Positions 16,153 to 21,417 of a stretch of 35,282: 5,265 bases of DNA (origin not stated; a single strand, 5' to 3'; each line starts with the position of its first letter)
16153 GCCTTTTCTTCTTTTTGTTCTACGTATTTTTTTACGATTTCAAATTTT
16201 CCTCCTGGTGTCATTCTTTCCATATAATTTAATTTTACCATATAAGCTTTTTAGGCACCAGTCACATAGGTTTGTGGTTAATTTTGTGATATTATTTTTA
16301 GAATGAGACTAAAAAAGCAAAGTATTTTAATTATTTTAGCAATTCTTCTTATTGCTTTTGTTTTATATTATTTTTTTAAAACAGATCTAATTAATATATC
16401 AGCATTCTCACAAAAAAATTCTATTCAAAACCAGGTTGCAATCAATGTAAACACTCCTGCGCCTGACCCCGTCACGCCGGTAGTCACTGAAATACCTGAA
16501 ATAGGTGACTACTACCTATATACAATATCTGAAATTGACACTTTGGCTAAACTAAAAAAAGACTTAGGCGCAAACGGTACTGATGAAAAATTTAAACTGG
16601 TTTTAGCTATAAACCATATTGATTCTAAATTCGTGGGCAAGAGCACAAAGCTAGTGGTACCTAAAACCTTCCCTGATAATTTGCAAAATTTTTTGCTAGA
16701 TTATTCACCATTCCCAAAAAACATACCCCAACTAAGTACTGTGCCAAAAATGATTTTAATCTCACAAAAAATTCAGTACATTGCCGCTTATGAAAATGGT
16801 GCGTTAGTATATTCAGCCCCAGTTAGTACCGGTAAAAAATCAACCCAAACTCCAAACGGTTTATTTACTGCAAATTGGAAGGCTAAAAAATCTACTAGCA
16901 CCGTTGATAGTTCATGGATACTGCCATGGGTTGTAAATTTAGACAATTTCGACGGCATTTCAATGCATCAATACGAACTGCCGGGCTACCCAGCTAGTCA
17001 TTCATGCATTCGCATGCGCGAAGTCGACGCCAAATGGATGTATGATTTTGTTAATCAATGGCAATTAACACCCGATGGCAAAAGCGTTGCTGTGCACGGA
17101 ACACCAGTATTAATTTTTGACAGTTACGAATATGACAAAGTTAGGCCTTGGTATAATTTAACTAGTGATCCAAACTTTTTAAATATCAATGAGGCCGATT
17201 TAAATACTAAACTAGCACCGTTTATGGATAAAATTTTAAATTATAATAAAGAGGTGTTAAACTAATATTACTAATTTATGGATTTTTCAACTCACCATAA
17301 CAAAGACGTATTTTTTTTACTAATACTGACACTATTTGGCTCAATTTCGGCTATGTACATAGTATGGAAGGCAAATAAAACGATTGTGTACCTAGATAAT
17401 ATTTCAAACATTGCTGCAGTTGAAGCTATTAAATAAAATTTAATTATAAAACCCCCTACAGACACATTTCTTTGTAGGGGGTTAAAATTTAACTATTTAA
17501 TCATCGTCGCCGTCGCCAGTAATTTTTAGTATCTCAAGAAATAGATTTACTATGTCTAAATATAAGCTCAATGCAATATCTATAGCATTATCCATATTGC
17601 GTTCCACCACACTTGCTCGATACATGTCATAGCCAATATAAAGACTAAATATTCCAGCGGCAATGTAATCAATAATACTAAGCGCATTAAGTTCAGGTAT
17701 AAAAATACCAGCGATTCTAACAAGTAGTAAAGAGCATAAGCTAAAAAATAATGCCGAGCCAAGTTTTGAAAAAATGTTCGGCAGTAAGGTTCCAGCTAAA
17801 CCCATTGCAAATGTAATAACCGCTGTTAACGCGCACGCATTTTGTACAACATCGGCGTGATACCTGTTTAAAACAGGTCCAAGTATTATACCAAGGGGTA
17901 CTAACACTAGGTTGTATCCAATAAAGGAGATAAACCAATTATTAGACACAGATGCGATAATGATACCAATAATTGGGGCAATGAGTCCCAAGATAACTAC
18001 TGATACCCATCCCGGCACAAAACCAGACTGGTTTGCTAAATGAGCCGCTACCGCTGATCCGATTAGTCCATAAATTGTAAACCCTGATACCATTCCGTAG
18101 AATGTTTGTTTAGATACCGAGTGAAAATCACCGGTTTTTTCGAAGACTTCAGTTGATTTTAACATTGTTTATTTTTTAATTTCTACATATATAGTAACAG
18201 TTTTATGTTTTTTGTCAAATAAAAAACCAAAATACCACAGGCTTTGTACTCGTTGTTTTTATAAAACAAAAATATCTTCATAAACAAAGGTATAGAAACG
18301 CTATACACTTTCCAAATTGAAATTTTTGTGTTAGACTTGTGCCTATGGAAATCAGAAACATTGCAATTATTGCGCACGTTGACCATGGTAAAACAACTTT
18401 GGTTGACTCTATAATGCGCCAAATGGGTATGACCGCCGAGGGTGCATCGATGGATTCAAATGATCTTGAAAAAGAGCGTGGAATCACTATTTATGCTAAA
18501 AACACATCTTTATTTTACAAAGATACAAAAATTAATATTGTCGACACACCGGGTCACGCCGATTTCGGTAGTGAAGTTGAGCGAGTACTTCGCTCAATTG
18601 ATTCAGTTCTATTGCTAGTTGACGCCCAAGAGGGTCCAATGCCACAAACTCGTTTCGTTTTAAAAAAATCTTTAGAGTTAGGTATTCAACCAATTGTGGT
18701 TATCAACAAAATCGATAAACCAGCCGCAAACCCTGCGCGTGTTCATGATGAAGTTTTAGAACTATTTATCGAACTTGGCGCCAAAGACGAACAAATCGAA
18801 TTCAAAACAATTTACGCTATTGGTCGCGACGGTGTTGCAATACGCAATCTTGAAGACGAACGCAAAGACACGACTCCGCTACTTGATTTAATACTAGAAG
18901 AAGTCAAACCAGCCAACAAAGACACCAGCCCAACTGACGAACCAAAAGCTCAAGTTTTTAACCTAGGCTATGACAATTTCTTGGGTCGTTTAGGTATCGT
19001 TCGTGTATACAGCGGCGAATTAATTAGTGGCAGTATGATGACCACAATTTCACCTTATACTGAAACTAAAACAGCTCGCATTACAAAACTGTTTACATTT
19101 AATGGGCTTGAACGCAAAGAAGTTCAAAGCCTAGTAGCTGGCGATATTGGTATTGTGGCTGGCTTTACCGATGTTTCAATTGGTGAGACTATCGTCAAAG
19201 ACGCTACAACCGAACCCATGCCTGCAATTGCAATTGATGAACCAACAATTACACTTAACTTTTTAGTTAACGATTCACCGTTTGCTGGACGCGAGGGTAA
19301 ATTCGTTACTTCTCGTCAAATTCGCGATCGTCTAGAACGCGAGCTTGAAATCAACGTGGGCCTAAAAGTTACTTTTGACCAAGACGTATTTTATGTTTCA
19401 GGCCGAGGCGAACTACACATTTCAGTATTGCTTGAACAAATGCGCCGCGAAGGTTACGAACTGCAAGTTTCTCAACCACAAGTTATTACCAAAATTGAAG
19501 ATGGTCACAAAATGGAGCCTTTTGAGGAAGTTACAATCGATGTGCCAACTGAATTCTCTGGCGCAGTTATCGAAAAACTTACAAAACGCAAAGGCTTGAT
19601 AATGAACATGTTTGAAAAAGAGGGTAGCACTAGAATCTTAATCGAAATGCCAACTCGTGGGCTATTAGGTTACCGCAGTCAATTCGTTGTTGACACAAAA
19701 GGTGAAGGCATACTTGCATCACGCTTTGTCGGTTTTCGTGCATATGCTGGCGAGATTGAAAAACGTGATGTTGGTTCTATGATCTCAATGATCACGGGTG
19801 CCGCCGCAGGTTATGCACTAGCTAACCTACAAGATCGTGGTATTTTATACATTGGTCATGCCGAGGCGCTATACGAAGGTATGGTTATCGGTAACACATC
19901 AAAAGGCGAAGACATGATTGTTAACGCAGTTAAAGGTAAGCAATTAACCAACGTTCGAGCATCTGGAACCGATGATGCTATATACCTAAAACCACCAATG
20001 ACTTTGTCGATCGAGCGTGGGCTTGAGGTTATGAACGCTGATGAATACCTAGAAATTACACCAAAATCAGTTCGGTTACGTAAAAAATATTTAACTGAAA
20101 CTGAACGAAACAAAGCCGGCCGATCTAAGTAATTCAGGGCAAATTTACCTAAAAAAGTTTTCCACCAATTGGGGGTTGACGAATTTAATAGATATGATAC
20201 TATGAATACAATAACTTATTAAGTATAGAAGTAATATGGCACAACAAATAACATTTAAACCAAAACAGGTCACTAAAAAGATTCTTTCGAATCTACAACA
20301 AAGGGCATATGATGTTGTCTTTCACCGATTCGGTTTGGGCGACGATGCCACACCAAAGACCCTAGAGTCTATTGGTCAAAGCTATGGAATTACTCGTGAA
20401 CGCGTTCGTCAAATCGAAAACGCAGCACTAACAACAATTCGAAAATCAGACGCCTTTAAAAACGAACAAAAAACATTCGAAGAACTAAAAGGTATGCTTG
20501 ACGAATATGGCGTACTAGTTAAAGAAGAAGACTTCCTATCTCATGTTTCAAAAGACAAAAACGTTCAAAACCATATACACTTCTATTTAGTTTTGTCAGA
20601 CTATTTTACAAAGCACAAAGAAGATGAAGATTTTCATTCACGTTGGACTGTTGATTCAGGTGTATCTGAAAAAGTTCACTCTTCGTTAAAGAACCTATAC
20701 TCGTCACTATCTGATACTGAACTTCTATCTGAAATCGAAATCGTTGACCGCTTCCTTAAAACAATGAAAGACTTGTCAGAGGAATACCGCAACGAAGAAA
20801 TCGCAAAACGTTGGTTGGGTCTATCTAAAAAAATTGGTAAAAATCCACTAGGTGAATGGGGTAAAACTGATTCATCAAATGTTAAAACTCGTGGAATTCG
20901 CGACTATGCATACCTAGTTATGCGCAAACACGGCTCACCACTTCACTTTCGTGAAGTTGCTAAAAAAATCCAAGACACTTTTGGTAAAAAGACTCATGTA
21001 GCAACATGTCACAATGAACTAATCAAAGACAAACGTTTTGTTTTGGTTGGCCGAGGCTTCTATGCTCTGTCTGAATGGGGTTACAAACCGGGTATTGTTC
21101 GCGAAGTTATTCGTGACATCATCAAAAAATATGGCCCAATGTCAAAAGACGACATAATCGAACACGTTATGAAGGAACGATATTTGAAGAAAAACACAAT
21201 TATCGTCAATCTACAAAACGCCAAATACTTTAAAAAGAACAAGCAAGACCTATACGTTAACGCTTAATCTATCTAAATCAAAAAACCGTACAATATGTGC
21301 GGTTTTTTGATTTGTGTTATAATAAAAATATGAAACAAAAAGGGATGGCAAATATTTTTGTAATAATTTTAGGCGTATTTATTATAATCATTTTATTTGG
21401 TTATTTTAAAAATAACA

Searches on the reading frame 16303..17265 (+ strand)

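Call 8: search_protein_families(library=pfam, proteins=[window:16303-17265:+], max_evalue=0.01)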
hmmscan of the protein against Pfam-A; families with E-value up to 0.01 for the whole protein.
window:16303-17265:+ (320 aa): 1 family
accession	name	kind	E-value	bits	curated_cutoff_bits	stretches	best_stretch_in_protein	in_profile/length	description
PF03734.19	YkuD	-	1.4e-19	71.6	23.4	1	149-271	2-146/146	L,D-transpeptidase catalytic domain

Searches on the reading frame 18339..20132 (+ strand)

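Call 9: search_protein_families(library=pfam, proteins=[window:18339-20132:+], max_evalue=0.01)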
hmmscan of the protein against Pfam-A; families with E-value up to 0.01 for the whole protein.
window:18339-20132:+ (597 aa): 8 families
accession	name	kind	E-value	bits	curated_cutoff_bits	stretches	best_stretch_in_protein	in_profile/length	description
PF00009.33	GTP_EFTU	-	1.5e-51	175.1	26.5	1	4-187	2-184/188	Elongation factor Tu GTP binding domain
PF21018.2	BipA_C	-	2.4e-38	130.7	23.8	1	479-586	2-109/110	TypA/BipA C-terminal domain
PF00679.30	EFG_C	-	5.6e-20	71.6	27.9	1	392-475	3-87/89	Elongation factor G C-terminus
PF22042.2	EF-G_D2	-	9.5e-10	38.9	27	1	203-286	3-82/84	Elongation factor G domain 2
PF03144.31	GTP_EFTU_D2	-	2.3e-08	34.8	30.3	1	216-285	1-72/73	Elongation factor Tu domain 2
PF01926.29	MMR_HSR1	-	5.2e-07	30.2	21.9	1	8-124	2-113/113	50S ribosome-binding GTPase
PF00735.24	Septin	-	0.00024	20.9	26.2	1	8-76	7-75/280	Septin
PF02421.24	FeoB_N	-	0.00038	20.4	27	1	47-141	31-131/156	Ferrous iron transport protein B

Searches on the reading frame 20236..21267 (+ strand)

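Call 9: search_protein_families(library=pfam, proteins=[window:20236-21267:+], max_evalue=0.01)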
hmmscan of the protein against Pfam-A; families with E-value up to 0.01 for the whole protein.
window:20236-21267:+ (343 aa): 3 families
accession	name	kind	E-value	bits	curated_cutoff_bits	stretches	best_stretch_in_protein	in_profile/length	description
PF04545.22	Sigma70_r4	-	2.5e-10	40.1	24.1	1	17-70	2-50/50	Sigma-70, region 4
PF05066.19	HARE-HTH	-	1.1e-08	35.7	25.9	1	223-281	5-71/71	HB1, ASXL, restriction endonuclease HTH domain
PF25034.1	Spectrin_SYNE1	-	0.0047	17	35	0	136-188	11-60/188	Nesprin-1, spectrin repeats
